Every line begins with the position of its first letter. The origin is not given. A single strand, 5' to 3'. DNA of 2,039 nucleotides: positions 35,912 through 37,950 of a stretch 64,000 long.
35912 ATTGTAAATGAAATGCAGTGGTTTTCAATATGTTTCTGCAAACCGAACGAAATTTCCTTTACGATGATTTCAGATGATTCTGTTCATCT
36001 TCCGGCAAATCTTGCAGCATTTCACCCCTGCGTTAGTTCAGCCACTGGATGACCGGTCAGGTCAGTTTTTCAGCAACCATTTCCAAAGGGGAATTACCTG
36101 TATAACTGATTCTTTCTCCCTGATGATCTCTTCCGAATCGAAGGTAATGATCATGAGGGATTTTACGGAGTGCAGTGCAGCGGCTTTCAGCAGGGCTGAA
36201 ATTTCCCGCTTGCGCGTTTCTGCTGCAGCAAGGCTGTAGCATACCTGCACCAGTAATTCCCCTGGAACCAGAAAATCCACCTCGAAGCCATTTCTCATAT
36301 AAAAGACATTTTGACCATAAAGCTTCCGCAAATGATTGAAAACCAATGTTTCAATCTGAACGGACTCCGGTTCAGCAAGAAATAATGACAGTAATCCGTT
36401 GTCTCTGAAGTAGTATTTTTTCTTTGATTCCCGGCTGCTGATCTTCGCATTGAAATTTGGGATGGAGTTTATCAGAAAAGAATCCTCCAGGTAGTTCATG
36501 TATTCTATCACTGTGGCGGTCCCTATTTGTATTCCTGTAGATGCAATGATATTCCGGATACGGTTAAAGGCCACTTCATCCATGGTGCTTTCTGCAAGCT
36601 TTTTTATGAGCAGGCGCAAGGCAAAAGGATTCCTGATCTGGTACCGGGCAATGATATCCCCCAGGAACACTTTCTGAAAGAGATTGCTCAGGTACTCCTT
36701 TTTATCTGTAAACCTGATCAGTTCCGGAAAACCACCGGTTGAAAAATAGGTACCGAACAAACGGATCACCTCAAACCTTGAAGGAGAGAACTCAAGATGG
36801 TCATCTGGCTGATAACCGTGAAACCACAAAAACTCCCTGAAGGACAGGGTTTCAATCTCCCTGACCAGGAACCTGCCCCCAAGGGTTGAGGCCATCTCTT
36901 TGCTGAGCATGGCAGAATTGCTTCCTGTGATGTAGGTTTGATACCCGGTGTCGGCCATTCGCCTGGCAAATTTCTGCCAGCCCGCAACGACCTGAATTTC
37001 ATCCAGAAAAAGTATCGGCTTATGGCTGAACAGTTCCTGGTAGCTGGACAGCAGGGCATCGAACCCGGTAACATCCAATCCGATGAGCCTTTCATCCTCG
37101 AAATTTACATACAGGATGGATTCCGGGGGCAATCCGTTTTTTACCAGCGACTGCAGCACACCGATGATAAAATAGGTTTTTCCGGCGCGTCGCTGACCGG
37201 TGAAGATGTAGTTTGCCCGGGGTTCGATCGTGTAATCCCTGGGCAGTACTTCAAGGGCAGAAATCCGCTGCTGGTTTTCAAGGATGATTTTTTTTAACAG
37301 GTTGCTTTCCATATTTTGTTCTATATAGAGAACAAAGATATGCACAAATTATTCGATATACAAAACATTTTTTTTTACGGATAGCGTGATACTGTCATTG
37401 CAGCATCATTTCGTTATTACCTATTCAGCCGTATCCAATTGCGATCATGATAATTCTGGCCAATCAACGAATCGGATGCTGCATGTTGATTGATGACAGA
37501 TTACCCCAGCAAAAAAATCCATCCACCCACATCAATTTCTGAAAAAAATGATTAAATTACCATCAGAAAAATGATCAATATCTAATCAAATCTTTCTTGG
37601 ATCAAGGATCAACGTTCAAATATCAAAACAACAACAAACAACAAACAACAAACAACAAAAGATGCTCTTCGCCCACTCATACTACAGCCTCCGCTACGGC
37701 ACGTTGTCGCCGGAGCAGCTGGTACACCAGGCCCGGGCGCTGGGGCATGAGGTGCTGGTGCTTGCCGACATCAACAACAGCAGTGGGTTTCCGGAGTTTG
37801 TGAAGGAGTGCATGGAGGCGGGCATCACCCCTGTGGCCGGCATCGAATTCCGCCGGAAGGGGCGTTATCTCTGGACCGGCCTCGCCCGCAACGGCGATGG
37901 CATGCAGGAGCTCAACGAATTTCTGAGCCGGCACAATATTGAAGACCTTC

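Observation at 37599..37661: Heptamer-phased, CAA-rich microsatellite leader ending exactly at the polymerase start codon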

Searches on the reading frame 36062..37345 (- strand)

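Call 8: search_protein_families(library=pfam, proteins=[window:36062-37345:-])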
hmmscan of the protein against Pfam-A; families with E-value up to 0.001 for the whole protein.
window:36062-37345:- (427 aa): 2 families
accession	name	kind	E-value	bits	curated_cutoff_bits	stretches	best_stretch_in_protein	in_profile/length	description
PF13173.12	AAA_14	-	6.2e-29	101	27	1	46-173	5-129/129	AAA domain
PF13635.12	DUF4143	-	1e-14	55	28.1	1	230-360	3-145/160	Domain of unknown function (DUF4143)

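Call 11: search_protein_families(library=ncbifam, proteins=[window:36062-37345:-])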
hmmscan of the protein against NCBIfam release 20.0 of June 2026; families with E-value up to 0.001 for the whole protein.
window:36062-37345:- (427 aa): 0 families

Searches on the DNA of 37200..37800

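Call 76: search_rna_families(source=window, start=37200, end=37800, threshold=evalue, max_evalue=1)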
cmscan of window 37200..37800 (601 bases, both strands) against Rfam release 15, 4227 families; matches with E-value up to 1: 2.
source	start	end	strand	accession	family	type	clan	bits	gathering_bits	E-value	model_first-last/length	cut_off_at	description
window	37440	37544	+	RF01177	snR67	Gene; snRNA; snoRNA; CD-box;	CL00053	16.3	55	0.84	1-83/83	no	Small nucleolar RNA snR67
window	37215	37376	+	RF02189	ST7-OT4_3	Gene; lncRNA;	-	13.6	50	0.88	140-302/302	no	ST7 overlapping transcript 4 conserved region 3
